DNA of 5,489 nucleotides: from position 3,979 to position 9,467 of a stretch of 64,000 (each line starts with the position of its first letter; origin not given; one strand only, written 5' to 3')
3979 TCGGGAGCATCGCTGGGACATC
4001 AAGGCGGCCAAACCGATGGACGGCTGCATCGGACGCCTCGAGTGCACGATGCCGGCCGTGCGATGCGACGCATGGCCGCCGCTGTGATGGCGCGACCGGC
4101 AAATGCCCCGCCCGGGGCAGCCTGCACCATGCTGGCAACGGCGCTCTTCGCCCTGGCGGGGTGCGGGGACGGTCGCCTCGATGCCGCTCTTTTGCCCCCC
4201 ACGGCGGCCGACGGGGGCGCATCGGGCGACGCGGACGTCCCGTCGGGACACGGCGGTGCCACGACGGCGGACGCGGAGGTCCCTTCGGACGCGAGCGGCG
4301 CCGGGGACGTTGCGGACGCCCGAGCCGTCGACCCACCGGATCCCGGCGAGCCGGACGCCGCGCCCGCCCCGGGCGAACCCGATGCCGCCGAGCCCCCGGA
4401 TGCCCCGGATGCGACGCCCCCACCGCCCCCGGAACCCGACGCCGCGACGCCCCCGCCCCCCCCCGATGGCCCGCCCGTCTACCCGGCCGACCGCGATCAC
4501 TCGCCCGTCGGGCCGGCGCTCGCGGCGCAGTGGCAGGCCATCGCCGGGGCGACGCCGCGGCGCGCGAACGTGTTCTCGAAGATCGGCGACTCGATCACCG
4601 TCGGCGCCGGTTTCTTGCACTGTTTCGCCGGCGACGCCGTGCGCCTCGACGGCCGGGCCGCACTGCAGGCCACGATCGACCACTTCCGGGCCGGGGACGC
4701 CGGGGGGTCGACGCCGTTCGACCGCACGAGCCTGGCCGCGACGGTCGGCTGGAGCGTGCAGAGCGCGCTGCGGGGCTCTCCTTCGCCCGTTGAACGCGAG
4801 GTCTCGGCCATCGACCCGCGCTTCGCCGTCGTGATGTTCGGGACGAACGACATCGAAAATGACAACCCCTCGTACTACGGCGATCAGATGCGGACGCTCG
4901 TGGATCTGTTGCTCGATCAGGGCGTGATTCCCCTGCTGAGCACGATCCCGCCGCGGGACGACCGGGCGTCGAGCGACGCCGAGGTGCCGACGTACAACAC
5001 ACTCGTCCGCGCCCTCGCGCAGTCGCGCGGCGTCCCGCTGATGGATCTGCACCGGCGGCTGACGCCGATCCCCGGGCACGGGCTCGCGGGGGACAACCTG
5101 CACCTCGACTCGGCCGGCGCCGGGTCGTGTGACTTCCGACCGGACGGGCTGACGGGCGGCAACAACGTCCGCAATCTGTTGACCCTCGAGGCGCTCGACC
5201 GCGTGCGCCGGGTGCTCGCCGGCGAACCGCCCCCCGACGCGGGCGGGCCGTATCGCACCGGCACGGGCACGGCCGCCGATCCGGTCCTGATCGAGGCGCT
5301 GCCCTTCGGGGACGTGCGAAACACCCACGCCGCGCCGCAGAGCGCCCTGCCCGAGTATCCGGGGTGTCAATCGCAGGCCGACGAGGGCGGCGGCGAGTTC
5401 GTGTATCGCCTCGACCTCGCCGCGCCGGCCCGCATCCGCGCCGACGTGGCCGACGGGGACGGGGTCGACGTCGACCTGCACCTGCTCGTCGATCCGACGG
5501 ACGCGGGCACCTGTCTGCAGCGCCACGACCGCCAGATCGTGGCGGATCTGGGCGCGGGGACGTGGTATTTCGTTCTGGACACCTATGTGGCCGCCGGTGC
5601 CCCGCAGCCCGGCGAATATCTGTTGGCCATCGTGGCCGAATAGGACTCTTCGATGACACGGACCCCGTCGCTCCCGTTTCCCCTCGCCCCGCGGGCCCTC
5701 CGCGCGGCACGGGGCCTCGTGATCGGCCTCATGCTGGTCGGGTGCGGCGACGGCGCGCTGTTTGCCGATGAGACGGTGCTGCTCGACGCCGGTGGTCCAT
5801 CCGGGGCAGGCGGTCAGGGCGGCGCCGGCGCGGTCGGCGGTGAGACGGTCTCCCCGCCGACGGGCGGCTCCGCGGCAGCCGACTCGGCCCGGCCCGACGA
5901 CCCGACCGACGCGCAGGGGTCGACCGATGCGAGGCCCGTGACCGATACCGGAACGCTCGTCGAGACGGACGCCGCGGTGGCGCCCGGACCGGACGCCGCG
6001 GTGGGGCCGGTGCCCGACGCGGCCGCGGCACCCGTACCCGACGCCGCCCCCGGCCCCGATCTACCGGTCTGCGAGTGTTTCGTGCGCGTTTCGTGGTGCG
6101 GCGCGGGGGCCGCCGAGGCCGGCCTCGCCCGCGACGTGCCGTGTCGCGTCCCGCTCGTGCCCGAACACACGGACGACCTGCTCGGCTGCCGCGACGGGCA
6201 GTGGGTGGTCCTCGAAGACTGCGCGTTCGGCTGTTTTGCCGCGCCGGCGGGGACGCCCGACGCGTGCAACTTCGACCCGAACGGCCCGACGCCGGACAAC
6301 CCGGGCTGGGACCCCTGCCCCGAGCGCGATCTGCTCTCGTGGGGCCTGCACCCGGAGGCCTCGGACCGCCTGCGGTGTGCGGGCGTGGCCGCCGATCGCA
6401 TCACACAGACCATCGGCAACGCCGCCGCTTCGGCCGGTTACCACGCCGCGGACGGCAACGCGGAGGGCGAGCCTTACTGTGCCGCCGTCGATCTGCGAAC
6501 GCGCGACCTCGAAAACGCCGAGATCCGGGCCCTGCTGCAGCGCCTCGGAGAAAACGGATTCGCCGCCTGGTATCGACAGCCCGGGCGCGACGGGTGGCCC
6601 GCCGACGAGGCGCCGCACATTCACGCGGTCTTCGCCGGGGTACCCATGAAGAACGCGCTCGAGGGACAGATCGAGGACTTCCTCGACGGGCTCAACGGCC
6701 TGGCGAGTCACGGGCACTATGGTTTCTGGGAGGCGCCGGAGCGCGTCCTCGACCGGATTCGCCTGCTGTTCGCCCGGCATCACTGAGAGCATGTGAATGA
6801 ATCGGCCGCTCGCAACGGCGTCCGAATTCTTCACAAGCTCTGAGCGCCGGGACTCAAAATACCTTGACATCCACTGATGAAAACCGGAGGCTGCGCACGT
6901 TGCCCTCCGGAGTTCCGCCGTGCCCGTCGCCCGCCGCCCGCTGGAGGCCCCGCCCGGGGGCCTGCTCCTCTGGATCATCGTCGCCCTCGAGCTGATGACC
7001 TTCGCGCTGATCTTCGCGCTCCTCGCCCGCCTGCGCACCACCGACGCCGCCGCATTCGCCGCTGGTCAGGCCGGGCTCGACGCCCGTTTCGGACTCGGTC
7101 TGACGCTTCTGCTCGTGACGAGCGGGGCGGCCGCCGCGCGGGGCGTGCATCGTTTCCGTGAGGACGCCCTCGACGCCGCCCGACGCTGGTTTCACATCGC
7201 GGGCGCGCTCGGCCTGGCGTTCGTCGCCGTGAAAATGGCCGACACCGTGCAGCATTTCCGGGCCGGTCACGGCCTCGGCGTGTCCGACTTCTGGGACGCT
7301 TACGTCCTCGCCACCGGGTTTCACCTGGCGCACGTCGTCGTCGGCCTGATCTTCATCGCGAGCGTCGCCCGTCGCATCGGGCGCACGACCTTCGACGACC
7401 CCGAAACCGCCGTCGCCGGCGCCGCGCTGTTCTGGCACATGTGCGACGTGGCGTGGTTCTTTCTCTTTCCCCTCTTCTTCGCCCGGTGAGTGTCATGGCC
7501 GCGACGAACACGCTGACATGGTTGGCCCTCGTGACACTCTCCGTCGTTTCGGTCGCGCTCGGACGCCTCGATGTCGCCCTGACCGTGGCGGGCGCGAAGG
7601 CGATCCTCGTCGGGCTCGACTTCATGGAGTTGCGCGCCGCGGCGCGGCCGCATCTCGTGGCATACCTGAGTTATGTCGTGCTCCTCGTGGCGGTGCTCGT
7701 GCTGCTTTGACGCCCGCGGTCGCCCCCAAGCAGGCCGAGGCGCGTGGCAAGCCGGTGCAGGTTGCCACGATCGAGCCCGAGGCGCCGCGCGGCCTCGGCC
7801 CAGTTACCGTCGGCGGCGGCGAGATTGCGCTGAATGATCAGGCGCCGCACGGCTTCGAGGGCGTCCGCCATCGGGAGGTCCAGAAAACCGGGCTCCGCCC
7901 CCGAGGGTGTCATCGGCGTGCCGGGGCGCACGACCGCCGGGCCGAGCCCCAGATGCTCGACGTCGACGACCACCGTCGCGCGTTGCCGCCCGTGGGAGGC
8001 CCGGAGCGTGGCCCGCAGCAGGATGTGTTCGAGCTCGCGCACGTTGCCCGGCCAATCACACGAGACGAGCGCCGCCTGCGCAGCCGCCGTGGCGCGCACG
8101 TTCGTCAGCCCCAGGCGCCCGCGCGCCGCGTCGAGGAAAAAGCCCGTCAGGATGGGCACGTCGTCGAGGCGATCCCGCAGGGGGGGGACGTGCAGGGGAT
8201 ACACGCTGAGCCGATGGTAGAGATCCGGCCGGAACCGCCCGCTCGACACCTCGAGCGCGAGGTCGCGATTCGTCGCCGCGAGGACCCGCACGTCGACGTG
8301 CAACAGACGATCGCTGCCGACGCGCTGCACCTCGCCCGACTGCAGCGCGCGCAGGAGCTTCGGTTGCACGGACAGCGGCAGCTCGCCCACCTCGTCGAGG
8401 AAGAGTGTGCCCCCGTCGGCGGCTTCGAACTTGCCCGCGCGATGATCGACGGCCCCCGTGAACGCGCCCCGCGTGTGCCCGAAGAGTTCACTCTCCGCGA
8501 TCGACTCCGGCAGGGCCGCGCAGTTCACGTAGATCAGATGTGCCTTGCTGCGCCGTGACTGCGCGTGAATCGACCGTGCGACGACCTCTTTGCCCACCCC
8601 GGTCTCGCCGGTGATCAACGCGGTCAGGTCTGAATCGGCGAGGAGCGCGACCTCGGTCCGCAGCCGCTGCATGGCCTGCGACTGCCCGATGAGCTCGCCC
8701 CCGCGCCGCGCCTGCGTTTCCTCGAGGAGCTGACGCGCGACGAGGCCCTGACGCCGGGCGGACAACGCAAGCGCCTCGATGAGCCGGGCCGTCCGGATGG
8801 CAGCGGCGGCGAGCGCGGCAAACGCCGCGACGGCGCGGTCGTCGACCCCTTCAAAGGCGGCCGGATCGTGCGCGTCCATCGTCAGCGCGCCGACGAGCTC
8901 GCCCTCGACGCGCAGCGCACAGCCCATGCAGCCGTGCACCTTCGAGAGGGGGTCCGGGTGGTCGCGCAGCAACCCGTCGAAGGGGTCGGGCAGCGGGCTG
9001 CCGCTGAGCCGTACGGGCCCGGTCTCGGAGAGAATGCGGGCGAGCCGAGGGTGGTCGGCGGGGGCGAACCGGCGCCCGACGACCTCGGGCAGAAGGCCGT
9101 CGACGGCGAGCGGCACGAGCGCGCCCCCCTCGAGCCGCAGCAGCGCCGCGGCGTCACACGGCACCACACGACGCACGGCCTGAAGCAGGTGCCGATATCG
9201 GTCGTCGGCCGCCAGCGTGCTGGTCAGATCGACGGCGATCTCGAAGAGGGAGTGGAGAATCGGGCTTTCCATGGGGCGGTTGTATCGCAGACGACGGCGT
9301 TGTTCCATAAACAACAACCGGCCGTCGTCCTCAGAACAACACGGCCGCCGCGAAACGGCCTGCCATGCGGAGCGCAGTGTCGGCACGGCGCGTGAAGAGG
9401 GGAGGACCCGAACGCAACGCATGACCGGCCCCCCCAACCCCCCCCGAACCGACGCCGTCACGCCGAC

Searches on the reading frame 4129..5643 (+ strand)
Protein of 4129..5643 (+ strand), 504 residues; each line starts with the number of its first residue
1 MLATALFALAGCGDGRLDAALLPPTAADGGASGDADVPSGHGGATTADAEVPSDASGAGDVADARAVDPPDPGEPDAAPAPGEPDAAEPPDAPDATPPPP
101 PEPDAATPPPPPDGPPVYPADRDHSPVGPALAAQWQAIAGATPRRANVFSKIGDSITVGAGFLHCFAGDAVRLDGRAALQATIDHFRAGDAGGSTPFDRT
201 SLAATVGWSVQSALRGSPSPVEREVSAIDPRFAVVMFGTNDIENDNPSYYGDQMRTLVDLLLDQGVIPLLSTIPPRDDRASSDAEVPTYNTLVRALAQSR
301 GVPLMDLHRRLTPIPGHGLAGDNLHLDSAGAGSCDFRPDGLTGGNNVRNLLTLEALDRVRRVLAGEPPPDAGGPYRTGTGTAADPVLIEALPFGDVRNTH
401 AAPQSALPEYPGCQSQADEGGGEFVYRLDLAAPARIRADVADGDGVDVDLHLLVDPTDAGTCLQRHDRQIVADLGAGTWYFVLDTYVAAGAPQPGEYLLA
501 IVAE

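Call 16: search_protein_families(library=pfam, proteins=[window:4129-5643:+], max_evalue=0.001)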
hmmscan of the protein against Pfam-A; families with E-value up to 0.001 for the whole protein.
window:4129-5643:+ (504 aa): 2 families
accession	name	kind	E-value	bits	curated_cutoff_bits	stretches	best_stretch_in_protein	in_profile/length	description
PF13472.12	Lipase_GDSL_2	-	5.6e-16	60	32.9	1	152-330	2-175/178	GDSL-like Lipase/Acylhydrolase family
PF00657.28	Lipase_GDSL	-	9.3e-05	23.1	23.6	1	152-330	4-200/208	GDSL-like Lipase/Acylhydrolase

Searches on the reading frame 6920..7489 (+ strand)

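Call 16: search_protein_families(library=pfam, proteins=[window:6920-7489:+], max_evalue=0.001)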
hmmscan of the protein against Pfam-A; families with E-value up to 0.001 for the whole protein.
window:6920-7489:+ (189 aa): 1 family
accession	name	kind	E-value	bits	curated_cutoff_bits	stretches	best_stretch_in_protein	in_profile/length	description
PF00510.24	COX3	-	2.8e-10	40.9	23.8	1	61-184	130-251/258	Cytochrome c oxidase subunit III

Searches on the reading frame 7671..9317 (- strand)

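Call 16: search_protein_families(library=pfam, proteins=[window:7671-9317:-], max_evalue=0.001)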
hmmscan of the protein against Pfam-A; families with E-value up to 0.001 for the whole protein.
window:7671-9317:- (548 aa): 8 families
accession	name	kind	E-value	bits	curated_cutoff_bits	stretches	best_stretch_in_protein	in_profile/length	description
PF00158.32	Sigma54_activat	-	2.2e-67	226.4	20.2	1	209-375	1-167/168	Sigma-54 interaction domain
PF14532.12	Sigma54_activ_2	-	9.8e-21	74.9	25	1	210-380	1-138/138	Sigma-54 interaction domain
PF25601.1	AAA_lid_14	-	1.3e-13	51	27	1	381-442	1-62/87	AAA+ ATPase lid domain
PF01590.32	GAF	-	2.1e-07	32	22.4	1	38-174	3-133/133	GAF domain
PF07728.20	AAA_5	-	3.6e-07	30.7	22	1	234-352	3-124/139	AAA domain (dynein-related subfamily)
PF13185.12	GAF_2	-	4.5e-06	27.3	28.6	1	38-174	5-135/136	GAF domain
PF02954.25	HTH_8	-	9e-06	25.8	22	0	494-522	9-37/42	Bacterial regulatory protein, Fis family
PF00004.35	AAA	-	0.00094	20.1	21.2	0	234-352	2-111/131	ATPase family associated with various cellular activities (AAA)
